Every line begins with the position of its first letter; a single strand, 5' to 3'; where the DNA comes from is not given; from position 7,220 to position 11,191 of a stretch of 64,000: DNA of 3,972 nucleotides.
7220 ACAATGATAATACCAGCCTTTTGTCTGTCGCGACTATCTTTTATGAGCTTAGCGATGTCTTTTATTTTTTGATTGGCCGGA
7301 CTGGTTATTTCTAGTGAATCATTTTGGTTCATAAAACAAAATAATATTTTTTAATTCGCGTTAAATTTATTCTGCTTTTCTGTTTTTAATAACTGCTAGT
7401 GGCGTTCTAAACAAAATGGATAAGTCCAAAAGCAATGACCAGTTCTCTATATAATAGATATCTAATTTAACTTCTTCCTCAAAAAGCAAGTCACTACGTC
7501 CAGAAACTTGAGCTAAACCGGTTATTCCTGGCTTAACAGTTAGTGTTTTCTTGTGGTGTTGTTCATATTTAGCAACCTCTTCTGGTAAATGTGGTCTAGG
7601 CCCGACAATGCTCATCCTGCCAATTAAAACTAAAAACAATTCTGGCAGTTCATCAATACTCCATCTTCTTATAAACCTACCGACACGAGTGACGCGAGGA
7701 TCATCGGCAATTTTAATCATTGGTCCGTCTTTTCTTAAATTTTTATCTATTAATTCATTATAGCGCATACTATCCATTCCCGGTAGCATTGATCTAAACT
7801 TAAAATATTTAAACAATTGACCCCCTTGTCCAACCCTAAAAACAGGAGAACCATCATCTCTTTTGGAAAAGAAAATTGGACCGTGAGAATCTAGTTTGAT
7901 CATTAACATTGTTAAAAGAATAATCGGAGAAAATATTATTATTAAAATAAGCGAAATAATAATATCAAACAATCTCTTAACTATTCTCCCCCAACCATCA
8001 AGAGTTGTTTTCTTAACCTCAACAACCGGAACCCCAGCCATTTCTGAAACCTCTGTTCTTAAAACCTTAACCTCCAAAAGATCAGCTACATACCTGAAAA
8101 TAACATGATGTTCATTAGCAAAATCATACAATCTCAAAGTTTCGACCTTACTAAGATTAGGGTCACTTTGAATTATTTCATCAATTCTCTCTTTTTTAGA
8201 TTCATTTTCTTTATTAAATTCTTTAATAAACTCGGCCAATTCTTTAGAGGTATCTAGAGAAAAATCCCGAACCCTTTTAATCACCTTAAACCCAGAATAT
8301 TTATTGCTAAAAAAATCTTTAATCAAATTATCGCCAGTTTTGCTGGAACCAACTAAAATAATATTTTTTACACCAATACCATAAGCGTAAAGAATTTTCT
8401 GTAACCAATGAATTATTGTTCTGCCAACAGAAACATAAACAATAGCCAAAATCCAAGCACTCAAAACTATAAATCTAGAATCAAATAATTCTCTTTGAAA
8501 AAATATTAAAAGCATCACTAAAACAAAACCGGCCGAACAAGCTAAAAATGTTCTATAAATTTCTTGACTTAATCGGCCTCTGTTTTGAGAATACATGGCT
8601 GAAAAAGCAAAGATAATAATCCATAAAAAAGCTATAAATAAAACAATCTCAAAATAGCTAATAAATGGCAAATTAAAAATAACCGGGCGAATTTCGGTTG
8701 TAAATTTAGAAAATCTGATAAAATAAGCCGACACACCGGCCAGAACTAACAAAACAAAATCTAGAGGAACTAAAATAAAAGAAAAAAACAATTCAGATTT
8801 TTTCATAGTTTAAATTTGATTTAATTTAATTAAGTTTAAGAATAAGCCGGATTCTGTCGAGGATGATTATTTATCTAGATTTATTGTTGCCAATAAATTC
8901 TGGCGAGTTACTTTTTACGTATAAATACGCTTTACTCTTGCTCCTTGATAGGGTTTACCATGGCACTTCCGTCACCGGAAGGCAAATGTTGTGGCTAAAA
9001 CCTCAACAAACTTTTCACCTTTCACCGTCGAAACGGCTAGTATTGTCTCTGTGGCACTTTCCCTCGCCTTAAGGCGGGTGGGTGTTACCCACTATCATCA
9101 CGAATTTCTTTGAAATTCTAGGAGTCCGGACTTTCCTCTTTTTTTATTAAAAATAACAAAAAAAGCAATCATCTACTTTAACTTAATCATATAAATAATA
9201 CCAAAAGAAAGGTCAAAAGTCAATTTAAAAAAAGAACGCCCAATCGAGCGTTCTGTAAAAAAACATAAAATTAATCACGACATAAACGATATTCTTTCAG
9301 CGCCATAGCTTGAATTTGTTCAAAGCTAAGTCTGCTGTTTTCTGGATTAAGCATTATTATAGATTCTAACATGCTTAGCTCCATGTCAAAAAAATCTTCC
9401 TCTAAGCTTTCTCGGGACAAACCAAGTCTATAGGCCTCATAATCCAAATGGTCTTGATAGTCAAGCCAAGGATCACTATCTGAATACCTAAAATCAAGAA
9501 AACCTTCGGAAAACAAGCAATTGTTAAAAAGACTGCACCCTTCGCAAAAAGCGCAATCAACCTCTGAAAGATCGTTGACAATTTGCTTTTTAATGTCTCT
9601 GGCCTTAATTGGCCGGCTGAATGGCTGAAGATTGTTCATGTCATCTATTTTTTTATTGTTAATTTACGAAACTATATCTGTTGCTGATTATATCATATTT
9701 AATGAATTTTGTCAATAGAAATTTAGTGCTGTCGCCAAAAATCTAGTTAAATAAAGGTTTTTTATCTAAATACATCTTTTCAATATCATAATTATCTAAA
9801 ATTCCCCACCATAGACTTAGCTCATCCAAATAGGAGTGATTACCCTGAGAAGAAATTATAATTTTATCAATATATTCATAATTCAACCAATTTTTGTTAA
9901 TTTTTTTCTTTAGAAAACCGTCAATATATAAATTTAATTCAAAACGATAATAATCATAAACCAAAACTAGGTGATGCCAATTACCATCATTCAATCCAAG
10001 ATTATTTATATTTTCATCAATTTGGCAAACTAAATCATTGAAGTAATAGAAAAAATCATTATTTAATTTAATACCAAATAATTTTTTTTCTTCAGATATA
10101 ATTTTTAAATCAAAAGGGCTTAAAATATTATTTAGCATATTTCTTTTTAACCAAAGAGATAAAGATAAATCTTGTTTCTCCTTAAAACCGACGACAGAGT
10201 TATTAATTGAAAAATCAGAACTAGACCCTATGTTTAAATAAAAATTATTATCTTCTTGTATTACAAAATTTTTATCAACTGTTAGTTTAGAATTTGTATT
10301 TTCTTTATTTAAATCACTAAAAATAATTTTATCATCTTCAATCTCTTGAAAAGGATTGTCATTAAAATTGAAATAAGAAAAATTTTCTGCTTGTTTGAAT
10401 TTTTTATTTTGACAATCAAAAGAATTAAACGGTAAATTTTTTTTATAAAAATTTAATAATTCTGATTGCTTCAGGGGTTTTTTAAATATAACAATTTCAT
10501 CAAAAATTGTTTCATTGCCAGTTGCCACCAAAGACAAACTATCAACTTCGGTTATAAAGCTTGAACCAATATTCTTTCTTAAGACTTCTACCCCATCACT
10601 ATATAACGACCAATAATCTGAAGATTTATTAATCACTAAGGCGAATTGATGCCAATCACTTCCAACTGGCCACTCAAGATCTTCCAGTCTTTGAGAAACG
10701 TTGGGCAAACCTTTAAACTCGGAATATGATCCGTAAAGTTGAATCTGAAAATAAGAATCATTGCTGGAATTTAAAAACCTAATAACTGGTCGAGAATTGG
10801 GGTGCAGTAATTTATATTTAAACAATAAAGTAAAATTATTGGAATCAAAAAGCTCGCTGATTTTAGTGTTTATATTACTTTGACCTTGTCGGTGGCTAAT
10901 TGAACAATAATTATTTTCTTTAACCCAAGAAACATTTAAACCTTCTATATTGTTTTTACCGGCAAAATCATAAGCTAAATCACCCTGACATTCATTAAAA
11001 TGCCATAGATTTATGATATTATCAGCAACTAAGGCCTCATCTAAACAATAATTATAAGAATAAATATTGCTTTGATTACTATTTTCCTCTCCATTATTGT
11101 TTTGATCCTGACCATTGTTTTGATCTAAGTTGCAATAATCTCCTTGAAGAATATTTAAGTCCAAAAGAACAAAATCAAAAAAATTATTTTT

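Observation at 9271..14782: Three-gene surface module built around a 1332-aa permuted-papain / LTD / LamG protein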

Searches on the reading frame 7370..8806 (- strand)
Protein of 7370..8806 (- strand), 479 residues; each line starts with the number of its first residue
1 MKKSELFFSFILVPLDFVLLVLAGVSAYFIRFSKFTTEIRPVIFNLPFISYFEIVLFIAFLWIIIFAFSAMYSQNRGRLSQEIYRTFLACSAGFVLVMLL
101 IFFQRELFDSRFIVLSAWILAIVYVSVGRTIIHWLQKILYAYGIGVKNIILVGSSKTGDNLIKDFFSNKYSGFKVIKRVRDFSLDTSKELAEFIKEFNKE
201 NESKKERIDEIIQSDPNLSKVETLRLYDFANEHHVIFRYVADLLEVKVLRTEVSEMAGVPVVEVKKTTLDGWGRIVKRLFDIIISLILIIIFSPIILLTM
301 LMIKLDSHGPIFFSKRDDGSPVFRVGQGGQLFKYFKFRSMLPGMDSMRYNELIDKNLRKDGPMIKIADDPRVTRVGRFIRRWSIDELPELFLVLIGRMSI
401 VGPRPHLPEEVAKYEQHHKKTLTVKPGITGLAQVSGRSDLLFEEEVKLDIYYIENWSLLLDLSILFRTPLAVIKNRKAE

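Call 12: search_protein_families(library=pfam, proteins=[window:7370-8806:-], max_evalue=0.001)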
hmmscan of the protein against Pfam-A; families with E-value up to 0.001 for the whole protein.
window:7370-8806:- (479 aa): 2 families
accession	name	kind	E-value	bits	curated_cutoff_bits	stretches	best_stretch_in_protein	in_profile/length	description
PF02397.22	Bac_transf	-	6.1e-61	205.5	27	1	277-474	1-179/179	Bacterial sugar transferase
PF13727.12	CoA_binding_3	-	2.1e-05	25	25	1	71-191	5-122/175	CoA-binding domain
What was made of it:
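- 4260..8806 (-): Conserved glycan-assembly neighbours: Bac_transf phosphoglycosyl transferase (7367..8806), GT4 (5396..6517) and GT4 (4260..5393). A SpoU methylase (6514..7332) is interposed only in the window's close clade. Pfam (call 12).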

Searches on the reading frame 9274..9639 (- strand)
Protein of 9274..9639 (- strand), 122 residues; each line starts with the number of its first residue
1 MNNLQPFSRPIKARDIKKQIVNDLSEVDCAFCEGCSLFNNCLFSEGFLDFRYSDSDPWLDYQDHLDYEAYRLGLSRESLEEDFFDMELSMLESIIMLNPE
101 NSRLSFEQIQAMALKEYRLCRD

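Call 3: search_protein_families(library=pfam, proteins=[window:9274-9639:-], max_evalue=1)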
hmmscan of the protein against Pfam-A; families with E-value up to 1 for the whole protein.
window:9274-9639:- (122 aa): 0 families
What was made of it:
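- On HEAT/ARM alpha-solenoid (for the 329-aa partner): There is no Pfam repeat hit (call 3).
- The protein has no SH3b, LysM or PG_binding domains (call 3).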

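Call 4: search_protein_families(library=ncbifam, proteins=[window:9274-9639:-], max_evalue=1)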
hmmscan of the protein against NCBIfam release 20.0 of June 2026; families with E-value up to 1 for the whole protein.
window:9274-9639:- (122 aa): 0 families
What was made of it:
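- Tried and rejected: NCBIfam gave no family for any of the three proteins (call 4).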

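Call 53: list_cluster_members(proteins=[P0001, P0121, window:9274-9639:-])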
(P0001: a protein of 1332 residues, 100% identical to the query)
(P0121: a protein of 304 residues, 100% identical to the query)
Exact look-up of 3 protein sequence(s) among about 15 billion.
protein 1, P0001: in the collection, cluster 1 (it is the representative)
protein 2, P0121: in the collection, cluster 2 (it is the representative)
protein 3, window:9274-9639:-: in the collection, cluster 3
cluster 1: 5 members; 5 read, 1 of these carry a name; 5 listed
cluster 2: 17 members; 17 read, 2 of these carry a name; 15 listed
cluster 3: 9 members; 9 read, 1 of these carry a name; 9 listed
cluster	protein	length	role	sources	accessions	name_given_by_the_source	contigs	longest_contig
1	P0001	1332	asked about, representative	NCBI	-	-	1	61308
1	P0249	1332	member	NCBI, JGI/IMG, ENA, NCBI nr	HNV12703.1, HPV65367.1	MAG TPA: YiiX/YebB-like N1pC/P60 family cysteine hydrolase [bacterium] | YiiX/YebB-like N1pC/P60 family cysteine hydrolase [bacterium]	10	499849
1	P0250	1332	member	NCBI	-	-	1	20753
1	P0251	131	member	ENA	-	-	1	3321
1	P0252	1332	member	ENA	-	-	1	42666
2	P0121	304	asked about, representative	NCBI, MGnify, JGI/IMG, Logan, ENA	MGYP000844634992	FL=1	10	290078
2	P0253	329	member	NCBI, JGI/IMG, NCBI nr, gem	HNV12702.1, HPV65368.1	MAG TPA: hypothetical protein PK686_01635 [bacterium] | hypothetical protein [bacterium]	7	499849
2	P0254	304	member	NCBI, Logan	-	-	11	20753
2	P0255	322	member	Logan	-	-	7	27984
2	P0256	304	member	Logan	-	-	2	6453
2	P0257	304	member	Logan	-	-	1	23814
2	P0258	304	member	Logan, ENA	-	-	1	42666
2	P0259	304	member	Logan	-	-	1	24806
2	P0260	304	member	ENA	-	-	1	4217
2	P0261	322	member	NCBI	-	-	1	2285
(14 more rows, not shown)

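Call 75: search_protein_families(library=phrogs, proteins=[window:9274-9639:-], max_evalue=0.1)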
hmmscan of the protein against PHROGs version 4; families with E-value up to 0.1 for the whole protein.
window:9274-9639:- (122 aa): 1 family
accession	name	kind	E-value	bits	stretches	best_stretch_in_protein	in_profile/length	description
phrog_2003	-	unknown function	0.073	13.9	0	9-68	20-78/95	-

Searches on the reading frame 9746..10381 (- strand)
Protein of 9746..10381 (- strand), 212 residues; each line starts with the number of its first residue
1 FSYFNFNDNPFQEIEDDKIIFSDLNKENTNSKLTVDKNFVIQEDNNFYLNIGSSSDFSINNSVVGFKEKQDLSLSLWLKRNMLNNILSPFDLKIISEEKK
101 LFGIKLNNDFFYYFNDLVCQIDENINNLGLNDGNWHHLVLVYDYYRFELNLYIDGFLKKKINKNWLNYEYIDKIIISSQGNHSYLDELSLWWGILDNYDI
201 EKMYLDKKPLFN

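Call 56: search_protein_families(library=pfam, proteins=[window:9746-10381:-], max_evalue=0.1)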
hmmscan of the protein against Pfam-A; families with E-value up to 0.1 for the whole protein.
window:9746-10381:- (212 aa): 2 families
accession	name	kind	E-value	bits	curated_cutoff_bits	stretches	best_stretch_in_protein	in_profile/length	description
PF13385.13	Laminin_G_3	-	2.1e-07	31.6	27.6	1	55-189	5-139/151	Concanavalin A-like lectin/glucanases superfamily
PF02210.31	Laminin_G_2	-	0.029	15.3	22.9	1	104-163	23-81/126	Laminin G domain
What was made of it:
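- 9815..10219 (-): LamG / concanavalin-like module 2, aa 1175-1309. Call 56: Laminin_G_3 at 31.6 bits, above the cut-off.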

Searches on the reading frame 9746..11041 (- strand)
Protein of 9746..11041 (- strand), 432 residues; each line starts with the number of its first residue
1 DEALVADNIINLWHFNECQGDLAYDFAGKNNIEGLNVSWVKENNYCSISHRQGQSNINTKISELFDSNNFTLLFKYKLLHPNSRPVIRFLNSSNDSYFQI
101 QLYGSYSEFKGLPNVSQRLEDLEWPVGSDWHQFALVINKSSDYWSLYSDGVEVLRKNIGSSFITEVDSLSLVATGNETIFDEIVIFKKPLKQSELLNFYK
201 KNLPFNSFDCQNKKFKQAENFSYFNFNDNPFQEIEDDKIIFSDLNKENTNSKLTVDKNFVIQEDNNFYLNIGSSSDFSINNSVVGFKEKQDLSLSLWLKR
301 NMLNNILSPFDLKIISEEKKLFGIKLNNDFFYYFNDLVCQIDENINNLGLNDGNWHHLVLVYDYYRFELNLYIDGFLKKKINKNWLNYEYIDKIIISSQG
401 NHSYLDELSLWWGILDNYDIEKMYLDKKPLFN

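Call 70: search_solved_structures(query=window:9746-11041:-, max_evalue=1)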
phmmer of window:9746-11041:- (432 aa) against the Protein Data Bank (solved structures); distinct sequences matched with E-value up to 1: 2.
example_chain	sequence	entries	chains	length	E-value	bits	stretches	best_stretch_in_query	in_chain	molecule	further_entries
6ype_A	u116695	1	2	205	0.089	15.1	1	289-364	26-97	Neuronal pentraxin-1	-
9lad_C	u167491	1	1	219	0.32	13.3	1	292-362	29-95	Neuronal pentraxin-2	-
